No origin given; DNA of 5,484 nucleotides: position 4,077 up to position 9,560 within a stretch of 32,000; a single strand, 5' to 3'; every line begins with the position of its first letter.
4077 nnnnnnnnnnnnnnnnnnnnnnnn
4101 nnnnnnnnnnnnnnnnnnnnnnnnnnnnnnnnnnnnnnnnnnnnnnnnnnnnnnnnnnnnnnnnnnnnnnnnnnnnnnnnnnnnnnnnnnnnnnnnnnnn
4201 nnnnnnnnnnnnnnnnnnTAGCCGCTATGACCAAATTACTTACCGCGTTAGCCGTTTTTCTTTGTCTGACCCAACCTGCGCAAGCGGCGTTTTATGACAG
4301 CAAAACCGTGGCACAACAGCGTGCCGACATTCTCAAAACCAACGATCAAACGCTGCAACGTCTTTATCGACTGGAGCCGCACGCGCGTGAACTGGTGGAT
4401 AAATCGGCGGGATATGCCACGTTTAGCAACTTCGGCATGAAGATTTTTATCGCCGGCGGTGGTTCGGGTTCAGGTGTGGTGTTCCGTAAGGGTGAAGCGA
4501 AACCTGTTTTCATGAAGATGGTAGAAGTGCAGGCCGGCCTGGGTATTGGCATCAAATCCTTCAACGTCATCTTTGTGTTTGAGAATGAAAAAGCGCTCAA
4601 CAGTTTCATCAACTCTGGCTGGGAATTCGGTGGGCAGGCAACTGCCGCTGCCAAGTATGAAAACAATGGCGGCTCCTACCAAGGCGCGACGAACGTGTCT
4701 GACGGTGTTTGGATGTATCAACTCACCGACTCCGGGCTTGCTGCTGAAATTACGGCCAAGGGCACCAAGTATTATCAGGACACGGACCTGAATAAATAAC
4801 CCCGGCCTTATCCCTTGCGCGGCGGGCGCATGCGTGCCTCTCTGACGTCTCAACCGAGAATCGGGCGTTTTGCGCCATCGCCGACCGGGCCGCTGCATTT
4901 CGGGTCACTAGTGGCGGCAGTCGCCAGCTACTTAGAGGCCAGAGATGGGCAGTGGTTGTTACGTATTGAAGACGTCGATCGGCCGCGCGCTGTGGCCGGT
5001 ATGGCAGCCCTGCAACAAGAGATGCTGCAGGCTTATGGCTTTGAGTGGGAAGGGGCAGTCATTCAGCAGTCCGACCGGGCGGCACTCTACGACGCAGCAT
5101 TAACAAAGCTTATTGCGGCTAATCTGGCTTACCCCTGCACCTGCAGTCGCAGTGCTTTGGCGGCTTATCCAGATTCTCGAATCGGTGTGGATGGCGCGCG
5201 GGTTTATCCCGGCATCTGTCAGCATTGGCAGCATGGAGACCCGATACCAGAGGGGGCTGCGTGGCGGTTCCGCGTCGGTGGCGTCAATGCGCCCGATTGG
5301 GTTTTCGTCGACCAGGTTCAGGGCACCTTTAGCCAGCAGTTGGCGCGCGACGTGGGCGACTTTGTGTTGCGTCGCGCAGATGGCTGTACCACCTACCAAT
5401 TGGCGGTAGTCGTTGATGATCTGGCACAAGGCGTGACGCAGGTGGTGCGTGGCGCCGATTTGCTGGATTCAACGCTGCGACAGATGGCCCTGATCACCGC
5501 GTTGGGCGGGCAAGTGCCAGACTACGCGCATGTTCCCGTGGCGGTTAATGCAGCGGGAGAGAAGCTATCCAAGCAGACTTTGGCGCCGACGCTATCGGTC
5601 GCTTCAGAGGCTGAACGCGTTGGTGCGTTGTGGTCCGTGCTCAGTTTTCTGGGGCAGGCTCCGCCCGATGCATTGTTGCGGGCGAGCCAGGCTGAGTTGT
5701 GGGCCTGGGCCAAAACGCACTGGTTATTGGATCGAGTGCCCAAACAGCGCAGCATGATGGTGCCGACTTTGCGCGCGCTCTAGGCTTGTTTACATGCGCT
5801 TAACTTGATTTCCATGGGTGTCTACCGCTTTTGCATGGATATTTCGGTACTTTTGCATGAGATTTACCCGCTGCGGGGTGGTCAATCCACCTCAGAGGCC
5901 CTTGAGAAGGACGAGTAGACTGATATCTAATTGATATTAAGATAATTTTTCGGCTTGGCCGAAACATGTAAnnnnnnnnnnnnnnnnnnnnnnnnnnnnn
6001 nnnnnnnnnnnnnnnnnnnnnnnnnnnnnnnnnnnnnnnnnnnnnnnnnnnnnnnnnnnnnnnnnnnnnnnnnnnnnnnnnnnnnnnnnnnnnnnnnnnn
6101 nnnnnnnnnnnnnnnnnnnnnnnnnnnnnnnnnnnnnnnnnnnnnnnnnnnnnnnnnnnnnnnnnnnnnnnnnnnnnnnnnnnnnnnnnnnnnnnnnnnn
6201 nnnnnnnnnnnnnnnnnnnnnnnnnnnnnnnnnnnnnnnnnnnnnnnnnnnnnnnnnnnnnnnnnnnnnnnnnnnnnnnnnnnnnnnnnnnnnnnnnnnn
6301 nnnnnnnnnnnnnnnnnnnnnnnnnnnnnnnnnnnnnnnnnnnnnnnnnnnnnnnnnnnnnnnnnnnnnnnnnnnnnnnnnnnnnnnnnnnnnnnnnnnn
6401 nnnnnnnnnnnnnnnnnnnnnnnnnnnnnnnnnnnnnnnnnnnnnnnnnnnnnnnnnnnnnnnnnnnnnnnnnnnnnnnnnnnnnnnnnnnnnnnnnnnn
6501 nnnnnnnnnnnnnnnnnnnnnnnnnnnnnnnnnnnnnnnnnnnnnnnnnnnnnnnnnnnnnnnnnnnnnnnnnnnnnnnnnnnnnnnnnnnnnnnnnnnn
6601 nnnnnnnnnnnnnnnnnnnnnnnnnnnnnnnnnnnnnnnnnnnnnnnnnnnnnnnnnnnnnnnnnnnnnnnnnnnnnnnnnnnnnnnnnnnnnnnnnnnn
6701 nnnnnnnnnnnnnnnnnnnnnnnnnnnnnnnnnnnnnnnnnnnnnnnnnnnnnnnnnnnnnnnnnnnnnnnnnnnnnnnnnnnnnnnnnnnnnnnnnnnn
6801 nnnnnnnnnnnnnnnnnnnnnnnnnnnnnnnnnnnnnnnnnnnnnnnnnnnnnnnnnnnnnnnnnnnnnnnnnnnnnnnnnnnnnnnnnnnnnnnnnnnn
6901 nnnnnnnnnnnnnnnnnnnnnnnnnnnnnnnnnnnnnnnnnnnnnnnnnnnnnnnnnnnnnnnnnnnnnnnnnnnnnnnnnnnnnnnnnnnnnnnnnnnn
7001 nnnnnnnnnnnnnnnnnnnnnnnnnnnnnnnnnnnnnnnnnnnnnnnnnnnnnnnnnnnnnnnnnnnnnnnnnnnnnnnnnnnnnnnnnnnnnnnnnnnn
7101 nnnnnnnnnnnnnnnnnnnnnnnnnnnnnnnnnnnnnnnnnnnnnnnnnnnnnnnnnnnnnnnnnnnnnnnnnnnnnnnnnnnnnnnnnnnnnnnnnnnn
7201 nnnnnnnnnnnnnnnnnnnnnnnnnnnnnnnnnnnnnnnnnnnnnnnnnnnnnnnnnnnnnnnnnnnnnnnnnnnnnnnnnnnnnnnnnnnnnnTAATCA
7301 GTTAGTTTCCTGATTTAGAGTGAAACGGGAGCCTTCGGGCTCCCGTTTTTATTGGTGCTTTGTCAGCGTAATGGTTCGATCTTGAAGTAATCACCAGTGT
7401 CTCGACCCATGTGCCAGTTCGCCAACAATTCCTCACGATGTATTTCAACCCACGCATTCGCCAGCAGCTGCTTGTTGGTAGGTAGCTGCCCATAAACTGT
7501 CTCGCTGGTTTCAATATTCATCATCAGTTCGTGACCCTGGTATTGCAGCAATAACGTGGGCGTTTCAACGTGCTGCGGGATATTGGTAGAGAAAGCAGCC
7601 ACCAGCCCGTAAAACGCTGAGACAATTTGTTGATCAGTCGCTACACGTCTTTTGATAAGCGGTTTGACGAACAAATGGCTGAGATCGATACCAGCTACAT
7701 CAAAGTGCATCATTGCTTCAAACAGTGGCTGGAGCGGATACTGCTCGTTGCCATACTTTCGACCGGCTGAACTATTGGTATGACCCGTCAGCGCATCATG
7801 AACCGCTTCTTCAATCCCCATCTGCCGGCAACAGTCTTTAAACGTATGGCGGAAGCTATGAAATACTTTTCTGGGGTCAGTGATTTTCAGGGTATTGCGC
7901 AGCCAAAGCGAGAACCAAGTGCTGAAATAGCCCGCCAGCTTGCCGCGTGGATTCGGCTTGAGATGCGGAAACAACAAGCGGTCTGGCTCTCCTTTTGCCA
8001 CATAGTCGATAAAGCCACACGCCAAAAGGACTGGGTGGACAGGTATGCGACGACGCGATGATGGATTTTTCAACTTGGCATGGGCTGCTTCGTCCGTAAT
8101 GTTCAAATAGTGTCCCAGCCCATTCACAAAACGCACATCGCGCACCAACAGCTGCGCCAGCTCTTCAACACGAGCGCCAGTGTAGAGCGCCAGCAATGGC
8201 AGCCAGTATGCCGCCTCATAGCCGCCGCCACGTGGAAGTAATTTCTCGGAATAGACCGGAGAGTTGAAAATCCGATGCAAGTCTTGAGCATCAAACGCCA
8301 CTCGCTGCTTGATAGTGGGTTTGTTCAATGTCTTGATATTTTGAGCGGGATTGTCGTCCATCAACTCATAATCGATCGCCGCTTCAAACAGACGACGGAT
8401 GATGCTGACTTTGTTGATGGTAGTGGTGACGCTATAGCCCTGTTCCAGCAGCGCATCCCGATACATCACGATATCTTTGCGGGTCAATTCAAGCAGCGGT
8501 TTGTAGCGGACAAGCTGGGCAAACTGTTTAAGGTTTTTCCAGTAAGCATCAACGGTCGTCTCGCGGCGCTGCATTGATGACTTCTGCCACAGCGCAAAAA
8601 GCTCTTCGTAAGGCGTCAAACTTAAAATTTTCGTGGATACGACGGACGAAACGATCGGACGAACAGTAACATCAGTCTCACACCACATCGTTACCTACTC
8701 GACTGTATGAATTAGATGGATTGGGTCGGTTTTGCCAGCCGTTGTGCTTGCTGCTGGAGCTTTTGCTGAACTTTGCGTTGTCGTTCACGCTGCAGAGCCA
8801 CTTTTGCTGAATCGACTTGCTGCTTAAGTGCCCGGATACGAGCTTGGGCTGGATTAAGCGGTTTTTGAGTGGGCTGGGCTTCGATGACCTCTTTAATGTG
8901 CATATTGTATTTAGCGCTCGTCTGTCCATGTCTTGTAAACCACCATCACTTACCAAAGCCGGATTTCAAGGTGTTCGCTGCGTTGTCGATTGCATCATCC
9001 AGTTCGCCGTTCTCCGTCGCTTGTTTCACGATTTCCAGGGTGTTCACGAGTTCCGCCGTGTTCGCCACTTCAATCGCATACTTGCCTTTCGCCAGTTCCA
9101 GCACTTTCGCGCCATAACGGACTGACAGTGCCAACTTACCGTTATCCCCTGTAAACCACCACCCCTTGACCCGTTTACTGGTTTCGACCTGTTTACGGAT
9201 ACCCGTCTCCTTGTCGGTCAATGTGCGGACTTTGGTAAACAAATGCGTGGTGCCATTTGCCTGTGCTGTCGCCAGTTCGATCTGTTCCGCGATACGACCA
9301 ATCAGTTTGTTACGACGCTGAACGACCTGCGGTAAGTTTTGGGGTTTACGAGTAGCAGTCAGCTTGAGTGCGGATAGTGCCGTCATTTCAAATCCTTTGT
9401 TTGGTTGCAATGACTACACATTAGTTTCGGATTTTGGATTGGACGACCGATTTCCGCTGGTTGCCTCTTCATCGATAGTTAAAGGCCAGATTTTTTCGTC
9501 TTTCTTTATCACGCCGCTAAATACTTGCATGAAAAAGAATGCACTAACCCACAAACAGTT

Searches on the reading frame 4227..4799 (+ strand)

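Call 40: search_protein_families(library=pfam, proteins=[window:4227-4799:+], max_evalue=0.001)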
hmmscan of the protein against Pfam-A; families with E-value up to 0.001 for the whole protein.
window:4227-4799:+ (190 aa): 1 family
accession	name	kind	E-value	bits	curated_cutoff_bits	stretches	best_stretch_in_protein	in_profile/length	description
PF04366.17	Ysc84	-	6.3e-10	39.3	25.1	1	101-190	3-93/127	Las17-binding protein actin regulator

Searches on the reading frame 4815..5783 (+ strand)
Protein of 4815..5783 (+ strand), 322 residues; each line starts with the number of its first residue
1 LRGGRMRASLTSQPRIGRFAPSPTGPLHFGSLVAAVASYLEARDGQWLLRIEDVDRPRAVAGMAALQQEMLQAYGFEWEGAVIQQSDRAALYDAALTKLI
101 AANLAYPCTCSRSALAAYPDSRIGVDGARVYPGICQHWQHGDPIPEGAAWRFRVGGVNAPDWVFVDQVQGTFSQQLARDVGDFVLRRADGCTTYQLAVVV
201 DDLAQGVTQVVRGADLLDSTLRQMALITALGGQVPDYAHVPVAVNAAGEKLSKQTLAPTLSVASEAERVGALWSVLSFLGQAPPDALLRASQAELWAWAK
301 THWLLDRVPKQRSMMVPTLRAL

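Call 40: search_protein_families(library=pfam, proteins=[window:4815-5783:+], max_evalue=0.001)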
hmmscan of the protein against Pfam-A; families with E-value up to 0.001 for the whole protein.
window:4815-5783:+ (322 aa): 1 family
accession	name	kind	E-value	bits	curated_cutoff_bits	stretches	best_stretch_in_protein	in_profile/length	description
PF00749.27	tRNA-synt_1c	-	3e-41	141.8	23.4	1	18-257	5-250/314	tRNA synthetases class I (E and Q), catalytic domain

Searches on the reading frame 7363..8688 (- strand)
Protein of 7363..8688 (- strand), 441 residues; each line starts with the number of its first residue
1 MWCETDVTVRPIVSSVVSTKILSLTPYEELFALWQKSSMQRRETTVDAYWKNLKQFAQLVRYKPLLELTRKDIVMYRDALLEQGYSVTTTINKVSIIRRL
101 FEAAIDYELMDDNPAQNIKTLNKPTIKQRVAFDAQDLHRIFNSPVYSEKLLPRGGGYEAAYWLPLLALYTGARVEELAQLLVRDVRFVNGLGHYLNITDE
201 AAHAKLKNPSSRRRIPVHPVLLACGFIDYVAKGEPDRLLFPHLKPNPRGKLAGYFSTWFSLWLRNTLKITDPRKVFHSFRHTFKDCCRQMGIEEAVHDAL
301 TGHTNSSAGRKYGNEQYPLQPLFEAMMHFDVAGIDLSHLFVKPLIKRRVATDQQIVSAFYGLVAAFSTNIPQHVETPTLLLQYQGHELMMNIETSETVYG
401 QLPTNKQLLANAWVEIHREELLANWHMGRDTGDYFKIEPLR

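Call 40: search_protein_families(library=pfam, proteins=[window:7363-8688:-], max_evalue=0.001)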
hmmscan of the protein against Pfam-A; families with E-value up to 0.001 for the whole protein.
window:7363-8688:- (441 aa): 6 families
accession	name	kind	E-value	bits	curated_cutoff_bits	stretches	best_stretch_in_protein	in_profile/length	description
PF13711.11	DUF4160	-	4.4e-09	36.8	23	1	382-426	21-65/65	Domain of unknown function (DUF4160)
PF00589.27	Phage_integrase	-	6.7e-07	29.7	27.1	1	165-315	29-168/172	Phage integrase family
PF02899.23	Phage_int_SAM_1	-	1.1e-06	29.3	22.3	1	40-105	13-80/83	Phage integrase, N-terminal SAM-like domain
PF13495.12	Phage_int_SAM_4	-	4.4e-06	27.5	27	1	42-109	15-83/85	Phage integrase, N-terminal SAM-like domain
PF13102.12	Phage_int_SAM_5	-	4.7e-05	24.1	22.3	1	42-117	18-95/98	Phage integrase SAM-like domain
PF24624.1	Int_N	-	0.00023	22.2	27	1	28-121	6-99/100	Phage integrase, N-terminal domain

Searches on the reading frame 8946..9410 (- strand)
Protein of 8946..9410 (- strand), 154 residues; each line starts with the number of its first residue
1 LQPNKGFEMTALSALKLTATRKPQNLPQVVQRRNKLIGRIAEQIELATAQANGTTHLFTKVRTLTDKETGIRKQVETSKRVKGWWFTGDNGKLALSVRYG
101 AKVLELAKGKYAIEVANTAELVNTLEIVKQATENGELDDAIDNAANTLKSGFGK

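Call 40: search_protein_families(library=pfam, proteins=[window:8946-9410:-], max_evalue=0.001)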
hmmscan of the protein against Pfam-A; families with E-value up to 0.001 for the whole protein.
window:8946-9410:- (154 aa): 1 family
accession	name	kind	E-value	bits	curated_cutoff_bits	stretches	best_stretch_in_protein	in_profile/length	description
PF20346.3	DUF6641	-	7e-12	46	27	1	26-138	33-140/143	Family of unknown function (DUF6641)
